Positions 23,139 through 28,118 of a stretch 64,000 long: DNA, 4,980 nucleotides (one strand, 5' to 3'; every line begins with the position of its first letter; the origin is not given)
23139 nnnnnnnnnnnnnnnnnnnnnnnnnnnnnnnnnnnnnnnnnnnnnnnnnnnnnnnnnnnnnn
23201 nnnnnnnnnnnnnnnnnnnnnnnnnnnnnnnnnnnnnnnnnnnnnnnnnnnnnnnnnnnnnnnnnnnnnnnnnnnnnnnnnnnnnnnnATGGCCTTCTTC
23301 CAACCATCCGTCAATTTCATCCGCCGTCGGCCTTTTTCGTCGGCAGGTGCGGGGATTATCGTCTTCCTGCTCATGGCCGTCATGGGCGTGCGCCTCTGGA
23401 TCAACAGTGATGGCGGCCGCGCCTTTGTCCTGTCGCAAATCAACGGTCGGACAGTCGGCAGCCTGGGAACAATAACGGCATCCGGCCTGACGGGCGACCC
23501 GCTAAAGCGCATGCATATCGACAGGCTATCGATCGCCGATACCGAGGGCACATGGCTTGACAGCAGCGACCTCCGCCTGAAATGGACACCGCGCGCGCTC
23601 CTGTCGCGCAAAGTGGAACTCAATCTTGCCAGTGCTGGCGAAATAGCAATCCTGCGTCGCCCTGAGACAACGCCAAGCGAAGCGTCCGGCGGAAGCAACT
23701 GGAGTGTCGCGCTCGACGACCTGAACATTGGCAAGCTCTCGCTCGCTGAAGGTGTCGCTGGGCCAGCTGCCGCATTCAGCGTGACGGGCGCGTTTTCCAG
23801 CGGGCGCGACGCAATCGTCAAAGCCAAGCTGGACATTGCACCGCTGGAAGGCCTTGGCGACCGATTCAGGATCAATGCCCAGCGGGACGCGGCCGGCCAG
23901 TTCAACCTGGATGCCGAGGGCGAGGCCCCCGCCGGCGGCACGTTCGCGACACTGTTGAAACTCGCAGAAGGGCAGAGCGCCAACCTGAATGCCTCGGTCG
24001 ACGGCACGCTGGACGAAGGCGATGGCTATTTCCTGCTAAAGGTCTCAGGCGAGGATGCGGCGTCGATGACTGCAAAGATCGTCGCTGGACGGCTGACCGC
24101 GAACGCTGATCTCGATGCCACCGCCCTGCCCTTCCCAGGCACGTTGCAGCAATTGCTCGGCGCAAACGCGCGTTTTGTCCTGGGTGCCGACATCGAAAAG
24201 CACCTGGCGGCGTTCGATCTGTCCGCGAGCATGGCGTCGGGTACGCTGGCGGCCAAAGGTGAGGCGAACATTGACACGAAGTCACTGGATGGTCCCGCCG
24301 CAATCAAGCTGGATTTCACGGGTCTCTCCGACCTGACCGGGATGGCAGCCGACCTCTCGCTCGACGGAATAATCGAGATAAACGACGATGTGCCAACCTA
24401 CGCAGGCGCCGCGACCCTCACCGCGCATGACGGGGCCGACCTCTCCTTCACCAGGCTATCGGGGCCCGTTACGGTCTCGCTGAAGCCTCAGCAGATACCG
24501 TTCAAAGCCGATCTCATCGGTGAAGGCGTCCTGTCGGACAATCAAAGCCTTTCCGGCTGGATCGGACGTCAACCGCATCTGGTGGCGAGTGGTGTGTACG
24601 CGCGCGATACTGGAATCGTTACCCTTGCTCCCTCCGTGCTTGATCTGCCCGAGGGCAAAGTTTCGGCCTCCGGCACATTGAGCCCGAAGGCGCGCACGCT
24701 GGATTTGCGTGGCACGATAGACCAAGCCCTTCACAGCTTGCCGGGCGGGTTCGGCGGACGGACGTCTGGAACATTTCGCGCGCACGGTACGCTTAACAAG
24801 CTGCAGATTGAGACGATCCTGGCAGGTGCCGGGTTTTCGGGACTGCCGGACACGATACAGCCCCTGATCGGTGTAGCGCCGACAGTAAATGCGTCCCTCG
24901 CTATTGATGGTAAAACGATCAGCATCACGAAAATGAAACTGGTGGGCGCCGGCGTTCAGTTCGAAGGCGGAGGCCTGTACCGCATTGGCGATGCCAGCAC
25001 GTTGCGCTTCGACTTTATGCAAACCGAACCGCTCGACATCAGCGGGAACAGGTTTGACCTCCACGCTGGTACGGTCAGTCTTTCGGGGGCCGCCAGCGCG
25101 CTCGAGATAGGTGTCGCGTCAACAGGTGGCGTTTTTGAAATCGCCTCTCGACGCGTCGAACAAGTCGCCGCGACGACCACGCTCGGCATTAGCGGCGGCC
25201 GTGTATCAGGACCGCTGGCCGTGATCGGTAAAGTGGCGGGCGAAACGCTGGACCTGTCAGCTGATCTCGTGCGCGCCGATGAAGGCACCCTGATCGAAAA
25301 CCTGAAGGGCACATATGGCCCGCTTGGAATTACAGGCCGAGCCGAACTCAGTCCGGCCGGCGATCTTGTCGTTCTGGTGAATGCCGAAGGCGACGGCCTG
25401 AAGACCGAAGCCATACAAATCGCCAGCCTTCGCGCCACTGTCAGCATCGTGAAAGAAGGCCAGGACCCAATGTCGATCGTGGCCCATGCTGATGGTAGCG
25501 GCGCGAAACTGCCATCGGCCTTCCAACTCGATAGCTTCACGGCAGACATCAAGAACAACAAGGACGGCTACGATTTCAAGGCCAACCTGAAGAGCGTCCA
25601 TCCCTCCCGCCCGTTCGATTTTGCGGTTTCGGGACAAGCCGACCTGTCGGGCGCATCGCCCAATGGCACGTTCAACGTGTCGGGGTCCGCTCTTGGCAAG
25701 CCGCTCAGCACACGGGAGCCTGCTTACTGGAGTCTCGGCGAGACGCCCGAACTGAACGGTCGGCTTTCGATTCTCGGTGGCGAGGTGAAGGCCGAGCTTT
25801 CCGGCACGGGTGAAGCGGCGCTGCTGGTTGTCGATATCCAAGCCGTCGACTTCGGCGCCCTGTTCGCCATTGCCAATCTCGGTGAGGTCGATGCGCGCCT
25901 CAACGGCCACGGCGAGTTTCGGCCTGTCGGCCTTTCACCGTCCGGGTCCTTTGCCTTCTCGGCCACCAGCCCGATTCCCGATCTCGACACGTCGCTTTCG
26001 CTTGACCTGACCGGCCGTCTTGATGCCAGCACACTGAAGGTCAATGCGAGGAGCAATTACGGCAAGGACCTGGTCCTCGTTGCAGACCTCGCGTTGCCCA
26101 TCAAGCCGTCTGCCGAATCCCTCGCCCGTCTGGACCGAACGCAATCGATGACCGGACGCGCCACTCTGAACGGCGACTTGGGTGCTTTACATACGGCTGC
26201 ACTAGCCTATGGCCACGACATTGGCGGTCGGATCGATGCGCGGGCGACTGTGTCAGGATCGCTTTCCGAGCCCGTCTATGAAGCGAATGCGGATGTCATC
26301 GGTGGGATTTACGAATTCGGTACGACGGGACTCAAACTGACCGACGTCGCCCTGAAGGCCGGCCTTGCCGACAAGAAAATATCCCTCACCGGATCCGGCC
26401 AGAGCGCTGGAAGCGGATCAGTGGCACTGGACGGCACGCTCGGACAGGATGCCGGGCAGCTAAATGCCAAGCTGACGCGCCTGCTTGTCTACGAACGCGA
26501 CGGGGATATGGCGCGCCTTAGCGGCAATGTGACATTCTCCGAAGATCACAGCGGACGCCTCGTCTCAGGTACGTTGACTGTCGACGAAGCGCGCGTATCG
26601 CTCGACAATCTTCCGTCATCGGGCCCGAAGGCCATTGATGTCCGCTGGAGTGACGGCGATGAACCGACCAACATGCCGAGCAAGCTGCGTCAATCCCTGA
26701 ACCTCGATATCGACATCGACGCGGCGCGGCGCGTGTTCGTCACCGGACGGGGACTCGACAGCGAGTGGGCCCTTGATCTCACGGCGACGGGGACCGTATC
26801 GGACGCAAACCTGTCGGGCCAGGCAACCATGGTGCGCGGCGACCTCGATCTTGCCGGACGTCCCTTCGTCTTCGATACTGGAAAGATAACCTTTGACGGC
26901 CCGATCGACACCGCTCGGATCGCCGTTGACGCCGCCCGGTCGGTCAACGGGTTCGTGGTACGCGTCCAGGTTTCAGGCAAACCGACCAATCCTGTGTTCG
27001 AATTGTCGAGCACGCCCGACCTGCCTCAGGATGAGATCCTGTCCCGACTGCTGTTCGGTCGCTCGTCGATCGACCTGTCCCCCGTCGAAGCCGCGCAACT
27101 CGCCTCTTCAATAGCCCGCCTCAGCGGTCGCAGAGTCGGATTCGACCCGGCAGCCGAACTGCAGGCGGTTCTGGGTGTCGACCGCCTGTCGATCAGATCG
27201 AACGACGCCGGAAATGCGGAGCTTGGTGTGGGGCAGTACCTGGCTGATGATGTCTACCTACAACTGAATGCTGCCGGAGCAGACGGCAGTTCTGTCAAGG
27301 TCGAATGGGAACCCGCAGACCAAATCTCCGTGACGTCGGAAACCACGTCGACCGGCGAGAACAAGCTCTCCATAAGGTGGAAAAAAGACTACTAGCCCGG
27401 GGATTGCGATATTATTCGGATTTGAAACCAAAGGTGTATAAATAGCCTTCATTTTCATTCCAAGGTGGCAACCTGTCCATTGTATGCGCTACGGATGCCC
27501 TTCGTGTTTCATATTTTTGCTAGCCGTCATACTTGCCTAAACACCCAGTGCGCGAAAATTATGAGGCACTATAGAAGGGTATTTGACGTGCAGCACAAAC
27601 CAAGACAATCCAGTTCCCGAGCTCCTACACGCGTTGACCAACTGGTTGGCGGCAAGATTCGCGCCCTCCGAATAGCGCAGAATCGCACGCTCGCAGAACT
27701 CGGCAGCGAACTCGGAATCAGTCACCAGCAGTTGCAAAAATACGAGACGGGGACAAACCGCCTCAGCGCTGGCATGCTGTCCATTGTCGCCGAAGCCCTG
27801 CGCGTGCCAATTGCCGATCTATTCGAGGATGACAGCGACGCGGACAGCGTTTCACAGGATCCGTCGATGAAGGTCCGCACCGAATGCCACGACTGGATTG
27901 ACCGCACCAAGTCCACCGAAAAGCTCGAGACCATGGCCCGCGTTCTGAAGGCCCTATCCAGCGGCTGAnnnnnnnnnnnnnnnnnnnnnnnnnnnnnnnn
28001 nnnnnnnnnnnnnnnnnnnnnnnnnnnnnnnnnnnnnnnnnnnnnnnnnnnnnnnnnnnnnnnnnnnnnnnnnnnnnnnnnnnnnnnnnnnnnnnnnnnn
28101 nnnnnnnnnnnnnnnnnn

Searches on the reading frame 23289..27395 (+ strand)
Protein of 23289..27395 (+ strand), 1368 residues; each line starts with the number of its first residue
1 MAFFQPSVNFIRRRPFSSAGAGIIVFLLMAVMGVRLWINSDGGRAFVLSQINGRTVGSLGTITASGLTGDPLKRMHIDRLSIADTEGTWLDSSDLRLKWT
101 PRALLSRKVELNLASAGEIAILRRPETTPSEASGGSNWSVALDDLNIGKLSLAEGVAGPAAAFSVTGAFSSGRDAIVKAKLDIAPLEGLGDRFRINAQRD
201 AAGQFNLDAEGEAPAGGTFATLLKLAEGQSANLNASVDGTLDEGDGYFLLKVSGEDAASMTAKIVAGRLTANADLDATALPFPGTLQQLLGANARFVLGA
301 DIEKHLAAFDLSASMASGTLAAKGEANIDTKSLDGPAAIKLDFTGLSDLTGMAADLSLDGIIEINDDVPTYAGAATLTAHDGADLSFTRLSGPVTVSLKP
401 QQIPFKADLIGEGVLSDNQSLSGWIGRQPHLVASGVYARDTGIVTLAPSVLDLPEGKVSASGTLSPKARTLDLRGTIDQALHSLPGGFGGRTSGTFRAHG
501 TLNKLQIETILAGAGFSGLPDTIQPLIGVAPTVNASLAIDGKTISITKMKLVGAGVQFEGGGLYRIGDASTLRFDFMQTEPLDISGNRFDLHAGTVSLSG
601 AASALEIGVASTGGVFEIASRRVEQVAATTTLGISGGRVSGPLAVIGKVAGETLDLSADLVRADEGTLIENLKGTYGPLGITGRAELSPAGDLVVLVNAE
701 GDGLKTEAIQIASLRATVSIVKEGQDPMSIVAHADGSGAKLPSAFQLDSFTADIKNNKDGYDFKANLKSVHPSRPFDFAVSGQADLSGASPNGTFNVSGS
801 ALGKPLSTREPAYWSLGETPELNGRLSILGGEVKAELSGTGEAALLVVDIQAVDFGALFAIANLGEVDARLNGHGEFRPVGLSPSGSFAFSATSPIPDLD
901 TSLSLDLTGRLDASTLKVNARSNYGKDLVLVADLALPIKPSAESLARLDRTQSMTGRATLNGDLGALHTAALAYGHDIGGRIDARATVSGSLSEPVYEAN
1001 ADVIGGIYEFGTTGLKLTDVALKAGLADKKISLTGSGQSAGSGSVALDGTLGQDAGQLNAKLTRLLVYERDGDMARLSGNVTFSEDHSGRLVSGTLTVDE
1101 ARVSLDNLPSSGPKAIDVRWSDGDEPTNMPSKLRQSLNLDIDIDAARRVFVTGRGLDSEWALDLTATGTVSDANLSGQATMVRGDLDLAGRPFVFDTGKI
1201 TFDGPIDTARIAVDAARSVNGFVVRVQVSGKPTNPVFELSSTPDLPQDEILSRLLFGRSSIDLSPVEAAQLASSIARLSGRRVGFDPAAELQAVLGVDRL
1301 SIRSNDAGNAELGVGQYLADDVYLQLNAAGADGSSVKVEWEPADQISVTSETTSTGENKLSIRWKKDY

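Call 3: search_protein_families(library=pfam, proteins=[window:23289-27395:+], max_evalue=0.01)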
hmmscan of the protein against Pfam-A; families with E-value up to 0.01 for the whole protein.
window:23289-27395:+ (1368 aa): 1 family
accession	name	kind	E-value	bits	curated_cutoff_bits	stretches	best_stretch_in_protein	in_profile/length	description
PF04357.19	TamB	-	1.3e-50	173.2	22.4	1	1039-1368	7-381/381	TamB, inner membrane protein subunit of TAM complex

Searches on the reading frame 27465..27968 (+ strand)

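Call 3: search_protein_families(library=pfam, proteins=[window:27465-27968:+], max_evalue=0.01)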
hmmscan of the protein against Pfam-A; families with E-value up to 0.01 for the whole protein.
window:27465-27968:+ (167 aa): 4 families
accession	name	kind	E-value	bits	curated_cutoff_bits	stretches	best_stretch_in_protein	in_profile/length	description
PF01381.28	HTH_3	-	7e-13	48.8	23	1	65-119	1-55/55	Helix-turn-helix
PF13560.12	HTH_31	-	1.3e-08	35.5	27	1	62-118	3-60/64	Helix-turn-helix domain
PF13443.12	HTH_26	-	4.2e-06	27.3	22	1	64-123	1-61/63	Cro/C1-type HTH DNA-binding domain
PF12844.13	HTH_19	-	0.002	18.4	30.2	1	64-119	3-58/64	Helix-turn-helix domain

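Call 4: search_protein_families(library=ncbifam, proteins=[window:27465-27968:+], max_evalue=0.01)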
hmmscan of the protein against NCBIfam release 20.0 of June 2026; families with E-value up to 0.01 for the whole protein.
window:27465-27968:+ (167 aa): 8 families
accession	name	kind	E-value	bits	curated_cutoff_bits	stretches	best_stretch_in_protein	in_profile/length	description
NF047948.1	male_kill_WMK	equivalog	3.3e-12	46.5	300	1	59-124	4-69/300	WO male-killing family protein Wmk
NF041951.1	phage_RstR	subfamily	4.3e-08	33.4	80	1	63-136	5-77/108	RstR family transcriptional repressor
NF006015.0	PRK08154.1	subfamily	1.1e-07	31.3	204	1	44-126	14-96/314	anaerobic benzoate catabolism transcriptional regulator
NF041677.1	trans_regClgR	equivalog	2.9e-06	27.3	170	1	59-131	7-79/113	transcriptional regulator ClgR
NF041575.1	antitoxPezA_Strep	equivalog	4e-05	23.6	290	1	61-122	2-63/158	type II toxin-antitoxin system antitoxin PezA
NF003162.0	PRK04140.1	equivalog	7.8e-05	21.8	263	1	62-123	128-192/317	transcriptional regulator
TIGR03830.1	CxxCG_CxxCG_HTH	subfamily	0.00052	19.8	61.8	1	55-110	59-115/127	type II TA system antitoxin MqsA family protein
NF052239.1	antitox_spr1629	equivalog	0.0053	15.9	335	1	61-163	3-107/377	spr1629 family repressor/antitoxin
